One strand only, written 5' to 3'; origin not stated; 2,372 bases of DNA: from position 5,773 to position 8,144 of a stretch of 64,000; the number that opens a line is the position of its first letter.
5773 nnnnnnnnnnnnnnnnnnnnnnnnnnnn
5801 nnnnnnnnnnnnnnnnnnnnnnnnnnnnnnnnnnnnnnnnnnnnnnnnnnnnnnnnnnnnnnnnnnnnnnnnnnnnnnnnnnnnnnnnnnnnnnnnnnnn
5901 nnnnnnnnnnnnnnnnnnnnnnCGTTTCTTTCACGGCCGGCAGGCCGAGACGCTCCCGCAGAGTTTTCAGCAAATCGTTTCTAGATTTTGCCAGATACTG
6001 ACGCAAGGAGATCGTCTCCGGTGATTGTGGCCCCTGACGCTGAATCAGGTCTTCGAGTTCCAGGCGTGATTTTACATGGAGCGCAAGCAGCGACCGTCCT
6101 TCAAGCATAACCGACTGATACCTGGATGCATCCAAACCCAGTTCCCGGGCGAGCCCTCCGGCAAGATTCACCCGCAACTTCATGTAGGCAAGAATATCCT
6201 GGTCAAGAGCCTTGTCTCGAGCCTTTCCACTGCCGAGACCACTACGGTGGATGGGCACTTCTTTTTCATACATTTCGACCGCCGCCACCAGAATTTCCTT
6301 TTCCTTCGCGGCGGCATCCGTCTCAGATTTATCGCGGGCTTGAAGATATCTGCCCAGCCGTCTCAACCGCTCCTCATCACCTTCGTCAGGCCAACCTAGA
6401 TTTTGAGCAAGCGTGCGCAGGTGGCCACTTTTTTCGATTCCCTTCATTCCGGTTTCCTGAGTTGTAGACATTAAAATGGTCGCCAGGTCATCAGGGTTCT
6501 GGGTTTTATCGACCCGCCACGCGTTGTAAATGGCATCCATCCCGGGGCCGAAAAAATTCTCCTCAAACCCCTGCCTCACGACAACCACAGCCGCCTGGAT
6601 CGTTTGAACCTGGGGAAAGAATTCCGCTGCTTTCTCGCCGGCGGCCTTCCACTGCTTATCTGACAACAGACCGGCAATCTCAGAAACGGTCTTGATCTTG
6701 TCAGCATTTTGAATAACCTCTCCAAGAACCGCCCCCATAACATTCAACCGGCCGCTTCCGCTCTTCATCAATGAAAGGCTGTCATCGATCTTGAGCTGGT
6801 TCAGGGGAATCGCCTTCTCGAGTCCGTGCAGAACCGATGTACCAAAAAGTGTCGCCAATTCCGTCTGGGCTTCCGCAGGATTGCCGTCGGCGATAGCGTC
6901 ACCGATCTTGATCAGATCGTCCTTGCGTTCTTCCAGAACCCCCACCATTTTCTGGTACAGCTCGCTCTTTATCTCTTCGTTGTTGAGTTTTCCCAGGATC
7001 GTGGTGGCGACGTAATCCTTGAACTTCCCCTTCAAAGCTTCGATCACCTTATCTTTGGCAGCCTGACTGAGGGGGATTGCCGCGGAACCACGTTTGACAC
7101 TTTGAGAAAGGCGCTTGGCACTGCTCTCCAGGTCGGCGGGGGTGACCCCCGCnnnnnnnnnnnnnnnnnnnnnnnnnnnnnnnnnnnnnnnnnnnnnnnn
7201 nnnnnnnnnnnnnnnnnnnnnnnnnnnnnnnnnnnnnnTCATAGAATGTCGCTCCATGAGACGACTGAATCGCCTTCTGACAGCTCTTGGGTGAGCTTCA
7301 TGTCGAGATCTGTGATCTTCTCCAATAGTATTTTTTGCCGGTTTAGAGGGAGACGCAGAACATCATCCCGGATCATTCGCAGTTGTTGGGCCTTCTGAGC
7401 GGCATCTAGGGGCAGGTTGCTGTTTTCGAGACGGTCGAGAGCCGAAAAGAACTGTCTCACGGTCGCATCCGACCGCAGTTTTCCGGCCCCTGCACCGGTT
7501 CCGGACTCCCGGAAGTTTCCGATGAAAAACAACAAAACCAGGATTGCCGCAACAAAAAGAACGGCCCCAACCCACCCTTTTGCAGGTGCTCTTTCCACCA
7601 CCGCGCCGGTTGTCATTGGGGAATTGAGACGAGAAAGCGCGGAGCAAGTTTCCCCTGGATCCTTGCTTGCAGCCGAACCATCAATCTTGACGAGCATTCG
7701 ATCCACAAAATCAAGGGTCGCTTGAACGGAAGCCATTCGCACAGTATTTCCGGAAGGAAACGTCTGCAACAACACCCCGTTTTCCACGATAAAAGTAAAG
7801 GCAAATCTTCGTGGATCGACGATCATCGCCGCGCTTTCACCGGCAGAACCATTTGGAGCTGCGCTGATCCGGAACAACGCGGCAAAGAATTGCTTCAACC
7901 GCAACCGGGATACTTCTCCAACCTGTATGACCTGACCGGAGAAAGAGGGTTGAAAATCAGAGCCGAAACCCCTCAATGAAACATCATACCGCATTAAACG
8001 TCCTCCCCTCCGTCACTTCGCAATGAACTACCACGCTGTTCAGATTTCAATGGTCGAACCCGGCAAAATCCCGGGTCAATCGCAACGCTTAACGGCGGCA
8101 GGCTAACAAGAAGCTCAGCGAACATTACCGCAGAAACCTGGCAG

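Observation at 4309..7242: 977-aa secreted protein with repeated beta-rich segments of unassigned fold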

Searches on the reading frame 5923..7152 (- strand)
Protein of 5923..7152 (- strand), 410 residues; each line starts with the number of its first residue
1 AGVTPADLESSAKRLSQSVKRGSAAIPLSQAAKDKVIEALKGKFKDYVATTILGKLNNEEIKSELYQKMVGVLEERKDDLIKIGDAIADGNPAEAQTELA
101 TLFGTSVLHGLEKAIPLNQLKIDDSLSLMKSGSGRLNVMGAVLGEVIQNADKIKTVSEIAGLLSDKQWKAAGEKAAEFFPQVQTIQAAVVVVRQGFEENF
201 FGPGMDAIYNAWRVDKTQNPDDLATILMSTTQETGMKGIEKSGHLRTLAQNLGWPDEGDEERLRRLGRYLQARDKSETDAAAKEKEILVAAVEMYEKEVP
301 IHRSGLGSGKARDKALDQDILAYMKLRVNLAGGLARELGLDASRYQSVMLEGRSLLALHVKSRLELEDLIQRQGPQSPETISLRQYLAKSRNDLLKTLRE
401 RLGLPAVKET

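Call 107: search_solved_structures(query=A6, max_evalue=10)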
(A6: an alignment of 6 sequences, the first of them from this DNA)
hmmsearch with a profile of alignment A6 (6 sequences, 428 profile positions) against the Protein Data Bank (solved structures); distinct sequences matched with E-value up to 10: 4.
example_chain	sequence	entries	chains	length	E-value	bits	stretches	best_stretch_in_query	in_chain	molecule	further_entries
6z1p_Bi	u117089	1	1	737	0.0006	22.3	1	34-114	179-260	Ribosomal protein S9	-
29sb_A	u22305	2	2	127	0.023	17.1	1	31-109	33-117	KABLE2.5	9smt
8tn1_A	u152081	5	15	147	0.023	17.1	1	7-104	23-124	De novo designed 4 helix bundles | De novo designed protein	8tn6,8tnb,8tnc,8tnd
7k3h_A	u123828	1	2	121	0.63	12.4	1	52-106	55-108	Network hallucinated protein 0217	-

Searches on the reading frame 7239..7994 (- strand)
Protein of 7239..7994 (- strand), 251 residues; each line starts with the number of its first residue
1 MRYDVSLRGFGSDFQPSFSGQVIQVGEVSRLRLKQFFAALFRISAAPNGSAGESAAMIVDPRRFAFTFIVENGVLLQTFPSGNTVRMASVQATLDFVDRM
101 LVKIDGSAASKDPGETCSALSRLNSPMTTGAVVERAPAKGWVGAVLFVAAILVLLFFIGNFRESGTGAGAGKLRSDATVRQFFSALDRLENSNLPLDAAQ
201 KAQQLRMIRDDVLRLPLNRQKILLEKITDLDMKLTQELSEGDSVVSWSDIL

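Call 6: search_protein_families(library=pfam, proteins=[window:7239-7994:-], max_evalue=1)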
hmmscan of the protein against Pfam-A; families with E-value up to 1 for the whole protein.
window:7239-7994:- (251 aa): 1 family
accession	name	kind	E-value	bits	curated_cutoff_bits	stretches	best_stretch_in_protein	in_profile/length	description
PF22845.2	DUF3097_N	-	0.12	12.5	28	1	126-148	3-24/61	DUF3097, N-terminal domain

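Call 7: search_protein_families(library=ncbifam, proteins=[window:7239-7994:-], max_evalue=1)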
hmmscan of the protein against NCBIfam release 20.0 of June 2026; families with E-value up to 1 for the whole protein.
window:7239-7994:- (251 aa): 0 families

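Call 108: search_solved_structures(query=A2, max_evalue=10)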
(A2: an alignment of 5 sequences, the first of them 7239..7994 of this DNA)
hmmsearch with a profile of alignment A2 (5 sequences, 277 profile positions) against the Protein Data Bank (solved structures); distinct sequences matched with E-value up to 10: 12.
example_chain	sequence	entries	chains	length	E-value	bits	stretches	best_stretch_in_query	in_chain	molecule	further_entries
3m9h_A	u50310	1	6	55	0.033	17.2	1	200-249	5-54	Proteasome-associated ATPase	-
2mi2_A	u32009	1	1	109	0.057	16.4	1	176-251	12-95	Sec-independent protein translocase protein TatB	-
3m91_A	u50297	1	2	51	0.07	16.1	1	202-249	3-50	Proteasome-associated ATPase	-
3m9b_A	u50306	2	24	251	0.1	15.5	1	196-251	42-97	Proteasome-associated ATPase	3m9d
9dzz_B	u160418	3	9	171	0.23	14.4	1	176-252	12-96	Sec-independent protein translocase protein TatB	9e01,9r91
7ljf_A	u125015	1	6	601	0.33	13.9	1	196-251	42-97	AAA ATPase forming ring-shaped complexes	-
7px9_A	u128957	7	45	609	0.34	13.8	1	196-251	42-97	AAA ATPase forming ring-shaped complexes | Proteasome-associated ATPase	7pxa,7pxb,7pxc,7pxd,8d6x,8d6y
6h9m_A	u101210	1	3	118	1.1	12.1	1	201-250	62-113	Coiled-coil domain-containing protein 90B, mitochondrial,General control protein GCN4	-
9mbo_A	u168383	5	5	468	3.6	10.5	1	72-162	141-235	Midnolin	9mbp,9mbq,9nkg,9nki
9m2w_u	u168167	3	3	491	4.1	10.3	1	73-162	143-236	Midnolin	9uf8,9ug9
9bui_y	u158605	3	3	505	4.3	10.2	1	73-162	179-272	Midnolin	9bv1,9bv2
9bv3_y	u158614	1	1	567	5.3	9.9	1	73-161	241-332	Midnolin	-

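Call 109: search_protein_families(library=pfam, alignment_id=A2, max_evalue=1)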
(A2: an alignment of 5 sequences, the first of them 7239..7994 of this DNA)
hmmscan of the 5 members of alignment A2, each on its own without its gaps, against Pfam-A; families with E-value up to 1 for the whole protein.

A. member 1, window:7239-7994:- (251 aa): 1 family
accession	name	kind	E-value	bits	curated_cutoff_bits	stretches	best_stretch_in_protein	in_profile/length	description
PF22845.2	DUF3097_N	-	0.12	12.5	28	1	126-148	3-24/61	DUF3097, N-terminal domain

B. families by the number of members that match (of 5 scanned): 2 families
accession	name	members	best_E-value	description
PF22845.2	DUF3097_N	1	0.12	DUF3097, N-terminal domain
PF05764.18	YL1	1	0.29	YL1 nuclear protein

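Call 113: search_protein_families(library=padloc, proteins=[window:7239-7994:-], max_evalue=0.01)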
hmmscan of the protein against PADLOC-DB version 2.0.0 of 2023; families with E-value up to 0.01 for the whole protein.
window:7239-7994:- (251 aa): 0 families

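Call 114: search_protein_families(library=phrogs, proteins=[window:7239-7994:-], max_evalue=0.01)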
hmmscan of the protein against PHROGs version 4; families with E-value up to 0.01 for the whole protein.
window:7239-7994:- (251 aa): 0 families
